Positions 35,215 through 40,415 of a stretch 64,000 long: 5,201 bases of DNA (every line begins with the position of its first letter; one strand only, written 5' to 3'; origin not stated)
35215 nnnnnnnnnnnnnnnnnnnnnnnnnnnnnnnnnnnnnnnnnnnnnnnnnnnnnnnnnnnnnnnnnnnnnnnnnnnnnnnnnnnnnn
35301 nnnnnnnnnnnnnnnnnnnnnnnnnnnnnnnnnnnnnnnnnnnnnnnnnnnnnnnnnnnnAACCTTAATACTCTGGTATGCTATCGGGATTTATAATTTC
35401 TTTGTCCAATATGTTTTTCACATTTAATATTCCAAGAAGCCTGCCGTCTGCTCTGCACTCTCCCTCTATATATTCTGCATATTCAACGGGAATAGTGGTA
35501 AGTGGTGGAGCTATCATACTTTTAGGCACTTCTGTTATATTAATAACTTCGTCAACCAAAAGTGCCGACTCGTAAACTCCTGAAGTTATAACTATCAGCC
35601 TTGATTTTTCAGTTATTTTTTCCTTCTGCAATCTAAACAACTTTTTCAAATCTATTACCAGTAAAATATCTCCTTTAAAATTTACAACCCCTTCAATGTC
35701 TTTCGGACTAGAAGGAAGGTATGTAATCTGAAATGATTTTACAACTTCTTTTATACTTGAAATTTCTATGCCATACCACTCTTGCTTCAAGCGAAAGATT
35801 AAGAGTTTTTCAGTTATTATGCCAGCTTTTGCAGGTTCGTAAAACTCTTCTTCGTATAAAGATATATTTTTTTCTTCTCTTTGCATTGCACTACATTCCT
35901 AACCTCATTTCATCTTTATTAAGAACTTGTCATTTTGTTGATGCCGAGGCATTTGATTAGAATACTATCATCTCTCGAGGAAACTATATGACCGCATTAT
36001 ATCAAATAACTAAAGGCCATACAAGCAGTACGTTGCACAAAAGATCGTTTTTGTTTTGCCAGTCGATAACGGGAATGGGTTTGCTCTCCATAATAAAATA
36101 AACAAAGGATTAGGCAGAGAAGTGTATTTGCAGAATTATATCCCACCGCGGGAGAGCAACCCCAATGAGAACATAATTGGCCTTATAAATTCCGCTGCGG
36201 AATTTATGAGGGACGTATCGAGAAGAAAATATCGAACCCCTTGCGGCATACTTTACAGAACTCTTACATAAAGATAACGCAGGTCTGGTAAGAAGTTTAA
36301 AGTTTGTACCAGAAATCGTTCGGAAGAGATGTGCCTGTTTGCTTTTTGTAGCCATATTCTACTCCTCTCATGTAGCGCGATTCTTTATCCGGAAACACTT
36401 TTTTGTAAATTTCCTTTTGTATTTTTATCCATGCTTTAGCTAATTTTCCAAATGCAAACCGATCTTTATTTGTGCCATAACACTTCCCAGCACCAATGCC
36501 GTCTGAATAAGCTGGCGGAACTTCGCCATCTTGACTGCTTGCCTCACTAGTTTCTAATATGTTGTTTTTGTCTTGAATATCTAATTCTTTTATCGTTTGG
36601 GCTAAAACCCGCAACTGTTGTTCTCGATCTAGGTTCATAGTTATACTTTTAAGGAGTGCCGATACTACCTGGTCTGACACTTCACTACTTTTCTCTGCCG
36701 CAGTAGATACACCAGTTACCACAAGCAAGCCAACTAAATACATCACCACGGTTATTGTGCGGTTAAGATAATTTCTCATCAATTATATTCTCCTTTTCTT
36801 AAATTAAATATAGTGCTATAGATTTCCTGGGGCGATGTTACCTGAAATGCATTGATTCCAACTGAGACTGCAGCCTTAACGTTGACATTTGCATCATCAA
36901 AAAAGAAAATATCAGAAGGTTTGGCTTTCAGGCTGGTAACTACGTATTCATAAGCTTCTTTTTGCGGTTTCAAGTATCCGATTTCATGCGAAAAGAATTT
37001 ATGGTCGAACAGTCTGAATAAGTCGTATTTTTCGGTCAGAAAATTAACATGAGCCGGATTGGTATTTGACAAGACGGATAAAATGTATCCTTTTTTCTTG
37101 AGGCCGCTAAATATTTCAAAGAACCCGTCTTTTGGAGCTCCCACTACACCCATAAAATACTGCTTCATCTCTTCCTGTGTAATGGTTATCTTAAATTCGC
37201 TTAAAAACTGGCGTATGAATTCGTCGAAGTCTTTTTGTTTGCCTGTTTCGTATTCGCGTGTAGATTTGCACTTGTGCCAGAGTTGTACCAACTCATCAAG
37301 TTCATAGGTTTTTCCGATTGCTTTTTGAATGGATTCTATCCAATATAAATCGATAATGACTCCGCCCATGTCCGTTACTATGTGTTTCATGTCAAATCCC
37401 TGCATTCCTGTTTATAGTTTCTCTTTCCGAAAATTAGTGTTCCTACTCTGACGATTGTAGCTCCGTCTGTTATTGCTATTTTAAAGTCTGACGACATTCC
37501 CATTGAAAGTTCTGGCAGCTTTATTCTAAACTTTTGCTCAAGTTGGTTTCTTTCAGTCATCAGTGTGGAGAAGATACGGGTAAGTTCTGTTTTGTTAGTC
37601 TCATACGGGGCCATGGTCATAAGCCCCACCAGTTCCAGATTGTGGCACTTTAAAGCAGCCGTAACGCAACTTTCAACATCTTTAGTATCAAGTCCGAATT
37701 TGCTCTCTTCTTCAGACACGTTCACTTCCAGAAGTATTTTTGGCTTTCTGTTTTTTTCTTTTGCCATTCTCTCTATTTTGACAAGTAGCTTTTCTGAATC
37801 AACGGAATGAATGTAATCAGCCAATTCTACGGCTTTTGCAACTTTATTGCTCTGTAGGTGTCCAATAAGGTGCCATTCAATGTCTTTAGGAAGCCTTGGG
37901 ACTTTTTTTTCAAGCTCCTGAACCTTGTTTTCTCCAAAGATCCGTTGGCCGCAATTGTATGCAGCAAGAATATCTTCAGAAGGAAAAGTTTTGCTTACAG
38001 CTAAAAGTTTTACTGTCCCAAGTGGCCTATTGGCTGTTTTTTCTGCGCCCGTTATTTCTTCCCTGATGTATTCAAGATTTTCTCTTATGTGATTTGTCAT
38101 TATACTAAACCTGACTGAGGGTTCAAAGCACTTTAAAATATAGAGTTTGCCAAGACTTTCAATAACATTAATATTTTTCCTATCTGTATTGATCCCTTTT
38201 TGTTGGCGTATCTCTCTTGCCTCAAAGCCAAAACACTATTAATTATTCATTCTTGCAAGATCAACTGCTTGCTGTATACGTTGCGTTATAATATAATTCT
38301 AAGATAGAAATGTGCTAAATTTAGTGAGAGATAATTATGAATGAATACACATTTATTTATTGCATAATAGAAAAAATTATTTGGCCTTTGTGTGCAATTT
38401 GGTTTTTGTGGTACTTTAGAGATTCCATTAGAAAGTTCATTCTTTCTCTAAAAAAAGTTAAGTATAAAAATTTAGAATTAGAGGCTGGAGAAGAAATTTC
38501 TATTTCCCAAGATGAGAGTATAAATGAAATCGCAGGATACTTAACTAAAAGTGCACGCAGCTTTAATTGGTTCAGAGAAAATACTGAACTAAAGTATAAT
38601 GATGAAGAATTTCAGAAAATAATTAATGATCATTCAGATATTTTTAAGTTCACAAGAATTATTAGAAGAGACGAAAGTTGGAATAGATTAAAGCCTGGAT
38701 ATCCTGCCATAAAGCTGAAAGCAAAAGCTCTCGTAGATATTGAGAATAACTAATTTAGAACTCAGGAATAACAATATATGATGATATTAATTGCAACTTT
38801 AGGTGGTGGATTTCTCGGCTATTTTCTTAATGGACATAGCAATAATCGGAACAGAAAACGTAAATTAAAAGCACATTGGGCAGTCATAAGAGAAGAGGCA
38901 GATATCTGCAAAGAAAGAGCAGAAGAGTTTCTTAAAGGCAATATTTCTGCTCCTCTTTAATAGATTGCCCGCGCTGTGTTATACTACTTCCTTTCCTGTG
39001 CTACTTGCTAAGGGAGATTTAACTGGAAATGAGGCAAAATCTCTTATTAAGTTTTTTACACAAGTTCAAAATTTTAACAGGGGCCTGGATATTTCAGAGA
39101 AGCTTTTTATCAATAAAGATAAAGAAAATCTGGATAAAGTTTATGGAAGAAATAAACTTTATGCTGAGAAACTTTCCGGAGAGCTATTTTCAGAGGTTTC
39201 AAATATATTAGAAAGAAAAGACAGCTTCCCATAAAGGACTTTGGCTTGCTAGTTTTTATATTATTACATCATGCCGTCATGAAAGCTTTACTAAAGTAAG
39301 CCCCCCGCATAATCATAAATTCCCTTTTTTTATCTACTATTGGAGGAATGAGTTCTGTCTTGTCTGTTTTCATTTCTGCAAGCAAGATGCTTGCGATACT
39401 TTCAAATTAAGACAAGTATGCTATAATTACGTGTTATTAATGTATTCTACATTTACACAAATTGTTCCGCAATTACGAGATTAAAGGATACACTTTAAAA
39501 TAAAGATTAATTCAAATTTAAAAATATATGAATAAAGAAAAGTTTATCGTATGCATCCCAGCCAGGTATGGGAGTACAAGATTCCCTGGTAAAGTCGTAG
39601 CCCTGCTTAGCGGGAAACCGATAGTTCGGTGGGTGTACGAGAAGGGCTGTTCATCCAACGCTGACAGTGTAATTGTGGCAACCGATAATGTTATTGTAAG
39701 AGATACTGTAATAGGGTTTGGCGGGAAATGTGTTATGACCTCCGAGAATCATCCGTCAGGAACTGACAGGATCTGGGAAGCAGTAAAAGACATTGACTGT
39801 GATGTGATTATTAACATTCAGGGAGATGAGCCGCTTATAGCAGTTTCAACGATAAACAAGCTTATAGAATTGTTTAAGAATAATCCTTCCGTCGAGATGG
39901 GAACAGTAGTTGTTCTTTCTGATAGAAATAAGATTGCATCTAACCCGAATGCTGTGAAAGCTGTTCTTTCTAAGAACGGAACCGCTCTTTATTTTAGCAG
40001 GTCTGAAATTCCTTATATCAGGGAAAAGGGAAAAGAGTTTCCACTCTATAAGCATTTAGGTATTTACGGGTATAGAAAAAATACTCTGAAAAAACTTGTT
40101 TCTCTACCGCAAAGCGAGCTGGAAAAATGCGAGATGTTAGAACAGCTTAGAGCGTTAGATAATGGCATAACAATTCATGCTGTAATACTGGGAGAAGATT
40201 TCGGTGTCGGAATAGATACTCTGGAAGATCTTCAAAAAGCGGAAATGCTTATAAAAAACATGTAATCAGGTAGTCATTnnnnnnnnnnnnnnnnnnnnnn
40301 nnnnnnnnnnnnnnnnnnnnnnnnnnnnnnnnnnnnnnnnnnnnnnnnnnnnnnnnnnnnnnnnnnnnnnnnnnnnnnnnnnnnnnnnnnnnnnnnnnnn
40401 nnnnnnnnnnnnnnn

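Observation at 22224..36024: Hdr/Mvh hydrogenase module embedded inside a Wsp-like chemosensory to c-di-GMP gene string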

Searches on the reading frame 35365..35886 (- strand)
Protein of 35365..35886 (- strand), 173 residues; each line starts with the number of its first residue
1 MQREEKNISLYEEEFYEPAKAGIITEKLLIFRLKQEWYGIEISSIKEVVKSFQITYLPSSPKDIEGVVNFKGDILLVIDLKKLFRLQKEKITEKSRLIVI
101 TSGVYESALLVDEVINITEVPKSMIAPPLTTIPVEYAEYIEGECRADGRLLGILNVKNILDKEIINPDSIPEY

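Call 4: search_protein_families(library=pfam, proteins=[window:35365-35886:-], max_evalue=0.001)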
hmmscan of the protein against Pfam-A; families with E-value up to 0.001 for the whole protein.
window:35365-35886:- (173 aa): 1 family
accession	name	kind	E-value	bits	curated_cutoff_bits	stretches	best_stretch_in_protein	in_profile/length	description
PF01584.24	CheW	-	1.2e-30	106.3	23.5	1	28-162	2-136/138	CheW-like domain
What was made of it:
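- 35365..35886 (-): cheW1 (173 aa). Pfam CheW 1.2e-30 (call 4).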

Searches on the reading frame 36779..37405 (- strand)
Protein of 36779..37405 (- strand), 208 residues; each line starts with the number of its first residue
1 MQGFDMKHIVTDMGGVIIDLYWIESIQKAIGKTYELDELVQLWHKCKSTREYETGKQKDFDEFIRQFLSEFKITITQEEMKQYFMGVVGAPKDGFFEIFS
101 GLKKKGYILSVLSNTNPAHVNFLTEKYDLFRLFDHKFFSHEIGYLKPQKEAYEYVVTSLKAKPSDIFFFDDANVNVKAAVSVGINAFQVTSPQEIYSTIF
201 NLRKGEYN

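Call 65: search_protein_families(library=ncbifam, proteins=[window:36779-37405:-], max_evalue=1e-8)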
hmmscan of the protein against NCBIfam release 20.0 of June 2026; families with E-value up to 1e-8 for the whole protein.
window:36779-37405:- (208 aa): 5 families
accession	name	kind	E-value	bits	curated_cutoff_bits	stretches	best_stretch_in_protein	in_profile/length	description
NF006991.0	PRK09456.1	equivalog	1.1e-22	80.7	295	1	10-195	4-190/199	glucose-1-phosphatase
TIGR02247.1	HAD-1A3-hyp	subfamily_domain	2.7e-14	53.4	125.4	1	7-195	3-201/211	epoxide hydrolase N-terminal domain-like phosphatase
TIGR01428.1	HAD_type_II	equivalog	3.1e-14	53.4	125.4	1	6-190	1-191/197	haloacid dehalogenase type II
TIGR01509.1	HAD-SF-IA-v3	subfamily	6.5e-14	52.4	29.4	1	125-188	92-153/154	HAD-IA family hydrolase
TIGR02252.1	DREG-2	subfamily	8.5e-11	42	155.2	1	91-187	106-202/203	HAD hydrolase, REG-2-like, family IA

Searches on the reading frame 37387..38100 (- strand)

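Call 65: search_protein_families(library=ncbifam, proteins=[window:37387-38100:-], max_evalue=1e-8)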
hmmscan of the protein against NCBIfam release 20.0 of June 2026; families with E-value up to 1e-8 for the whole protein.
window:37387-38100:- (237 aa): 2 families
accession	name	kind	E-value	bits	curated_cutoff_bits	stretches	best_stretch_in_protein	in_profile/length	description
TIGR00044.1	TIGR00044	hypoth_equivalog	3.7e-61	206.6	106.25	1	4-227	3-229/229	YggS family pyridoxal phosphate-dependent enzyme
NF040742.1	racem_Orr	exception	2.6e-09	36.6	480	1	8-226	7-225/351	ornithine racemase Orr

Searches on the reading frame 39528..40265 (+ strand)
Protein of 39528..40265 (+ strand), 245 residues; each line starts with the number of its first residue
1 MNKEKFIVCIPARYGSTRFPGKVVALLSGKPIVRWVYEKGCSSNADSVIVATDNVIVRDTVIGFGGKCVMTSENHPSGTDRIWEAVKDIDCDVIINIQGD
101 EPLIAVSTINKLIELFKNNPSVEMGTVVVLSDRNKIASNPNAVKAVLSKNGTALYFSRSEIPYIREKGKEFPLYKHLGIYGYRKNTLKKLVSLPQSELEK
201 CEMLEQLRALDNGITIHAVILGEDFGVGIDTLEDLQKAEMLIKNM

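Call 65: search_protein_families(library=ncbifam, proteins=[window:39528-40265:+], max_evalue=1e-8)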
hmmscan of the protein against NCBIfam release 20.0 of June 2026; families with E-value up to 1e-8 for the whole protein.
window:39528-40265:+ (245 aa): 5 families
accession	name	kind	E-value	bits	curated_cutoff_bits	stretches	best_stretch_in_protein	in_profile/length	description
NF003952.0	PRK05450.1-5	subfamily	5.4e-84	281.2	193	1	5-244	2-247/250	3-deoxy-manno-octulosonate cytidylyltransferase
NF009905.0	PRK13368.1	subfamily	7.1e-81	271.1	255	1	5-244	2-240/243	3-deoxy-manno-octulosonate cytidylyltransferase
NF003950.0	PRK05450.1-3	subfamily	8.2e-75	251.3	234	1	6-244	3-244/248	3-deoxy-manno-octulosonate cytidylyltransferase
NF003948.0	PRK05450.1-1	equivalog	1.2e-67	227.7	281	1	1-244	1-245/248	3-deoxy-manno-octulosonate cytidylyltransferase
TIGR00466.1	kdsB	equivalog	2.7e-65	220.1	155.2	1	6-236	3-241/241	3-deoxy-manno-octulosonate cytidylyltransferase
